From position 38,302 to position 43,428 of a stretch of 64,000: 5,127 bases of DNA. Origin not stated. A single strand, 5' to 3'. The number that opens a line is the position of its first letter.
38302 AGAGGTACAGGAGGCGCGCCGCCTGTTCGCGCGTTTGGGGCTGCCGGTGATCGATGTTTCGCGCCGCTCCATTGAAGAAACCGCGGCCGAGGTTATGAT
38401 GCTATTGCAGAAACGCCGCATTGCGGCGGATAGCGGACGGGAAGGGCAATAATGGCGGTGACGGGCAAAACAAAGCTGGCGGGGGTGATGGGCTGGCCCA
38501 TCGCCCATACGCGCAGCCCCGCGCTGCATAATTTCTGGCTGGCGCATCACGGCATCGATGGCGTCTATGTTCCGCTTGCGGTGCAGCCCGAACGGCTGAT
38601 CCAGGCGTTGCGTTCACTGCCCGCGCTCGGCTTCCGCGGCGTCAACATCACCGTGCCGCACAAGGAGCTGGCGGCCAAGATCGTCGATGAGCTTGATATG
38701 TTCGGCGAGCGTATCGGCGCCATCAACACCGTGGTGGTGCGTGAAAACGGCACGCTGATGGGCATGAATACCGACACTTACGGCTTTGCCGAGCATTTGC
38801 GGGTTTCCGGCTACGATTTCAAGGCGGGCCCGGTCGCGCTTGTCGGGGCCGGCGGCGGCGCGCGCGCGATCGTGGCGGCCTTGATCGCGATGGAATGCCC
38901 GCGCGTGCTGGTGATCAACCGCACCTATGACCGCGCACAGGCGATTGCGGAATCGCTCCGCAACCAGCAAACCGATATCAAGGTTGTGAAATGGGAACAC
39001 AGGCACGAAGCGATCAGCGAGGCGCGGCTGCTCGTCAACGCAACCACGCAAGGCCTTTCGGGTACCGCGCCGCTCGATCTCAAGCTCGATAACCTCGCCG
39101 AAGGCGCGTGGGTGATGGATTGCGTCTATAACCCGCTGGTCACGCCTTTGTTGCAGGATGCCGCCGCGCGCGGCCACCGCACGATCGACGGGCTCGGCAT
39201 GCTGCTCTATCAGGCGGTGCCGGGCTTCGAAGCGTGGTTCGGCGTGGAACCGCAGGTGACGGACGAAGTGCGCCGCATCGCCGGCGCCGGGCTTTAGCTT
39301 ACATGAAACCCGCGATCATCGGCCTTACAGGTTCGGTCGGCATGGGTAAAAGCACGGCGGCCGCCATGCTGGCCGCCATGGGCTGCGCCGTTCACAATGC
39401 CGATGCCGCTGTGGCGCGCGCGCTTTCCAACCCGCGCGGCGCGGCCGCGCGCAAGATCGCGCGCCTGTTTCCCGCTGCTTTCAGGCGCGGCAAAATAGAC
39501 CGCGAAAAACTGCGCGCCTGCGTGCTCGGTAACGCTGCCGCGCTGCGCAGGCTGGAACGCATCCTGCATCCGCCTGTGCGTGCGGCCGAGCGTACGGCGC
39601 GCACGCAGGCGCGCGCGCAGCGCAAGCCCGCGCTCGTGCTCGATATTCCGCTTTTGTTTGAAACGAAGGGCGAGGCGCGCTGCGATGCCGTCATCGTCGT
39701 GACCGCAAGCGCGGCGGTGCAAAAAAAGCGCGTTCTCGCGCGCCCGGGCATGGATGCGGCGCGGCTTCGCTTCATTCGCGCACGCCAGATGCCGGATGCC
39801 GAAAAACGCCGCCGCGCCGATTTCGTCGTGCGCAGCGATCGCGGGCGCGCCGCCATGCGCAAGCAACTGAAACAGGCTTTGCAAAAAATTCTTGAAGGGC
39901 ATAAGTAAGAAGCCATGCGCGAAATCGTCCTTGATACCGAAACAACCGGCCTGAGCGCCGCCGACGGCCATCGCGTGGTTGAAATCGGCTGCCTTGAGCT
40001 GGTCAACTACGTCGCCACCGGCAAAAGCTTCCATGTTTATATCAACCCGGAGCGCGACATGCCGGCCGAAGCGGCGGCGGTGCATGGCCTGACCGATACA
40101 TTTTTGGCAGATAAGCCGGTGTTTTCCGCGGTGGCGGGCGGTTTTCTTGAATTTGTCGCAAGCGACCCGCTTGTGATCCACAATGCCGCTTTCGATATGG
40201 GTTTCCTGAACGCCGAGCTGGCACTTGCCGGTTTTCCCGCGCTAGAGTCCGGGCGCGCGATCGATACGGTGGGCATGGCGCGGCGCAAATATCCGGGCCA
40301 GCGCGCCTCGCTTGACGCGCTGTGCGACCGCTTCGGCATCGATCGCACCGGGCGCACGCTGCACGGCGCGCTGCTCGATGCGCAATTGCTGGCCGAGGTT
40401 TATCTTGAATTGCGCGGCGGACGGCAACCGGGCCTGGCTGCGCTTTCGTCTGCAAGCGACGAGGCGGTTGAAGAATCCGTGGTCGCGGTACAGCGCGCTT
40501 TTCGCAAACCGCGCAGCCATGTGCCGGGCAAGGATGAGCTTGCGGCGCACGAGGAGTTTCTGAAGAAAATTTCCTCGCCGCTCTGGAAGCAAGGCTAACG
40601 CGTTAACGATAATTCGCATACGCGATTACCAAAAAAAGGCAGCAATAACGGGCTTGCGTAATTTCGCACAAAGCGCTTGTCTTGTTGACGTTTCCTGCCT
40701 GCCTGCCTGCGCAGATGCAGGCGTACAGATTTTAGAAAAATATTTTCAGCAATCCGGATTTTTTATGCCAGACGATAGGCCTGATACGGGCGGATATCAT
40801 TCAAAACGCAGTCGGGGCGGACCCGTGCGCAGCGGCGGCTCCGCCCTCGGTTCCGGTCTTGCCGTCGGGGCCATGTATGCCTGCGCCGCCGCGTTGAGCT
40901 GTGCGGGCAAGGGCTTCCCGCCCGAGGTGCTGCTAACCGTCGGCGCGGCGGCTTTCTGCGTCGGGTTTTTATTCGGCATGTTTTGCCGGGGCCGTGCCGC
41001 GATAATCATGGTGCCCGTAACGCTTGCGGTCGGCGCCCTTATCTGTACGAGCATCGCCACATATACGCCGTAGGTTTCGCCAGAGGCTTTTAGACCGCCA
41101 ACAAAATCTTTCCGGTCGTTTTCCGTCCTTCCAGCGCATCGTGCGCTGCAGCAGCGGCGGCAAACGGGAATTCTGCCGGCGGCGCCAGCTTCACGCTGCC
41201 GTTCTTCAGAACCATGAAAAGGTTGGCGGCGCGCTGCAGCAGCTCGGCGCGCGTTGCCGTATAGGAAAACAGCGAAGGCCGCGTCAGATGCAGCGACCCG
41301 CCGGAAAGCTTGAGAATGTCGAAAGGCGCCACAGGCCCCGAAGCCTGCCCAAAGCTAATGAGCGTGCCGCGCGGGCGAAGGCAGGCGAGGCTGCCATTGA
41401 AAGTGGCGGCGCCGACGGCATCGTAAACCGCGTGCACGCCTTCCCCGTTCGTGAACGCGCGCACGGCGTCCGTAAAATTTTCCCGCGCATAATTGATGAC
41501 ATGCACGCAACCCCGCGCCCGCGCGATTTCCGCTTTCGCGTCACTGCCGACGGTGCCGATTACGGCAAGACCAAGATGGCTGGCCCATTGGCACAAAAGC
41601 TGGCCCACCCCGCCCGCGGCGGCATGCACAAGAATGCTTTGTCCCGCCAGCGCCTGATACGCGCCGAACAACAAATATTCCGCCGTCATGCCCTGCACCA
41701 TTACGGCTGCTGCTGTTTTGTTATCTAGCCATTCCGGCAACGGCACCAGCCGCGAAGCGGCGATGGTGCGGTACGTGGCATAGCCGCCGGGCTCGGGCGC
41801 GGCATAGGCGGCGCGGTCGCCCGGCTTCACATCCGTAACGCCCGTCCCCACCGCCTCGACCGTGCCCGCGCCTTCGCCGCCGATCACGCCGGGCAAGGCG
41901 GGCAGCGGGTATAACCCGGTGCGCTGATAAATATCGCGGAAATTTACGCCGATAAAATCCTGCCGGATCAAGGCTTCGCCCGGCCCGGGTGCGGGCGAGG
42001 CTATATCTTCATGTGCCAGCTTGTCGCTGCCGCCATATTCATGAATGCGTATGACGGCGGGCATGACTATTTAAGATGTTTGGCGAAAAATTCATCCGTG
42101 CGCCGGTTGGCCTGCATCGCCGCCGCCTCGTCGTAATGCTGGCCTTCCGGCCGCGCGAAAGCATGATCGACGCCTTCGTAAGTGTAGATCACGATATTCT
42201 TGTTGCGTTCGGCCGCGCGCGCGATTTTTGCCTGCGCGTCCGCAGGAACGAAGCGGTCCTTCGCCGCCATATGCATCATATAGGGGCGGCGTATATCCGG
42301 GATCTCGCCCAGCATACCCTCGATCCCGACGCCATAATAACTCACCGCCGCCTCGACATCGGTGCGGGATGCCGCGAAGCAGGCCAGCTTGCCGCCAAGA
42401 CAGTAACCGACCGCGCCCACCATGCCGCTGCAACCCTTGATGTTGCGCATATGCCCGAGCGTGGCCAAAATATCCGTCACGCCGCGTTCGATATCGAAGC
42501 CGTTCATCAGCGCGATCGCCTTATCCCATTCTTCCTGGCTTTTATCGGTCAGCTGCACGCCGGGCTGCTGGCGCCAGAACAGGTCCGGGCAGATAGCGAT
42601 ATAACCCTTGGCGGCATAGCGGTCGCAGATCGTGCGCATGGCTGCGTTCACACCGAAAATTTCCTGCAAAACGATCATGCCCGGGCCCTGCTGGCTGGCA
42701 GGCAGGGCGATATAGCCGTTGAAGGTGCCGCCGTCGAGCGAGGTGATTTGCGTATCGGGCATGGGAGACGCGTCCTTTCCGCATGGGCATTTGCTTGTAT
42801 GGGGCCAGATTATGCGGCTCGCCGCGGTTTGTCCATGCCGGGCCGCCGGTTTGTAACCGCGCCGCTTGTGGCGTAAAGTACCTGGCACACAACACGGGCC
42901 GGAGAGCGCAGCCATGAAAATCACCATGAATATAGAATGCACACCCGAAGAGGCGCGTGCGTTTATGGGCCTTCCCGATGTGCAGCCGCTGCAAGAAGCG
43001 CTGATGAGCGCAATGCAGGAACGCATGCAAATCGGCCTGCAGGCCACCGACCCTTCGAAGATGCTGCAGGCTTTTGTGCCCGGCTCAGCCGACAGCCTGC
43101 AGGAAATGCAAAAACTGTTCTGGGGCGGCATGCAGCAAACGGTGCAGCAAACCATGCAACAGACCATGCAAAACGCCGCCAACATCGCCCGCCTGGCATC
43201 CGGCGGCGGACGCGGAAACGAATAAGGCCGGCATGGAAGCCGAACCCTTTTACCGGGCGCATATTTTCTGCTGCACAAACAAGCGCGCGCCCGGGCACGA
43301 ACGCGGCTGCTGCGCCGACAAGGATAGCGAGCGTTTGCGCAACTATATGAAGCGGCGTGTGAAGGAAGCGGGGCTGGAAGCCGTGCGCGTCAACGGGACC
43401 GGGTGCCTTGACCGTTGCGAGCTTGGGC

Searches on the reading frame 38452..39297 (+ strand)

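Call 4: search_protein_families(library=pfam, proteins=[window:38452-39297:+])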
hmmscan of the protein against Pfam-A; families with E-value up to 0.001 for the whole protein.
window:38452-39297:+ (281 aa): 4 families
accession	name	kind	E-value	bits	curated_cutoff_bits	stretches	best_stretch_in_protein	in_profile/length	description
PF08501.16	Shikimate_dh_N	-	6.8e-25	87.6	27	1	12-94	1-83/83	Shikimate dehydrogenase substrate binding domain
PF01488.26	Shikimate_DH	-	1.2e-10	42.1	24.3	1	123-199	10-84/138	Shikimate / quinate 5-dehydrogenase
PF18317.6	SDH_C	-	5.6e-07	29.6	25.8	1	247-269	1-23/31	Shikimate 5'-dehydrogenase C-terminal domain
PF03435.24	Sacchrp_dh_NADP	-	0.00044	21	25.1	0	128-200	1-78/129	Saccharopine dehydrogenase NADP binding domain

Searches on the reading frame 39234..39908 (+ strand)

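Call 4: search_protein_families(library=pfam, proteins=[window:39234-39908:+])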
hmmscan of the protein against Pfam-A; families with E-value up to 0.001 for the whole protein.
window:39234-39908:+ (224 aa): 1 family
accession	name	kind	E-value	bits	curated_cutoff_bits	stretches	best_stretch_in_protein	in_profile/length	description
PF01121.26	CoaE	-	3.3e-37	128.4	27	1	28-202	2-175/180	Dephospho-CoA kinase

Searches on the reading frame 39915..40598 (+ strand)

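Call 4: search_protein_families(library=pfam, proteins=[window:39915-40598:+])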
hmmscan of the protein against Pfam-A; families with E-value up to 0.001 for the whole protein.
window:39915-40598:+ (227 aa): 2 families
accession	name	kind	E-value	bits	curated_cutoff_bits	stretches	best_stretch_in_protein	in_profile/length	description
PF00929.31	RNase_T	-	2.8e-34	119.5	24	1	4-163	1-164/164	Exonuclease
PF13482.12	RNase_H_2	-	0.00018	21.9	22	1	6-152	3-125/165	RNase_H superfamily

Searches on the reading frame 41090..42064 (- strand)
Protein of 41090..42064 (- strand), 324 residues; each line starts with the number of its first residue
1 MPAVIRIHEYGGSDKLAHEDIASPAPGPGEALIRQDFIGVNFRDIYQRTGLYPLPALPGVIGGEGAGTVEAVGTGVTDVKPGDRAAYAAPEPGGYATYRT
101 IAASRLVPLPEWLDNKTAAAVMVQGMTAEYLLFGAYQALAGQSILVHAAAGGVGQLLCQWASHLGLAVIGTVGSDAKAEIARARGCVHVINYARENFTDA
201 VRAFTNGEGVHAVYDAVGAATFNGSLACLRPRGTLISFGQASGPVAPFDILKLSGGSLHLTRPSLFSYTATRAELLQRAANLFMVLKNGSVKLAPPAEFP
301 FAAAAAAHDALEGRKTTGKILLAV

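Call 4: search_protein_families(library=pfam, proteins=[window:41090-42064:-])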
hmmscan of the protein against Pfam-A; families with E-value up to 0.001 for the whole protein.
window:41090-42064:- (324 aa): 3 families
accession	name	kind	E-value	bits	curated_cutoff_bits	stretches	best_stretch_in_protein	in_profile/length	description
PF00107.32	ADH_zinc_N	-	2.8e-24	85.9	31.8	1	152-276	1-124/129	Zinc-binding dehydrogenase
PF13602.12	ADH_zinc_N_2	-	1.6e-18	68.4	27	1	185-322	2-134/134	Zinc-binding dehydrogenase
PF08240.17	ADH_N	-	5.7e-15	55.9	23.5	1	27-111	1-104/104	Alcohol dehydrogenase GroES-like domain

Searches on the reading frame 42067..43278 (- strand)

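Call 15: search_protein_families(library=pfam, proteins=[window:42067-43278:-])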
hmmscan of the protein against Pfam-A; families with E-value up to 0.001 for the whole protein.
window:42067-43278:- (403 aa): 1 family
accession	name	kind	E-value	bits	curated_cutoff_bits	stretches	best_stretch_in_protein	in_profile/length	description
PF01738.24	DLH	-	7.3e-49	166.7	21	1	186-401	1-216/217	Dienelactone hydrolase family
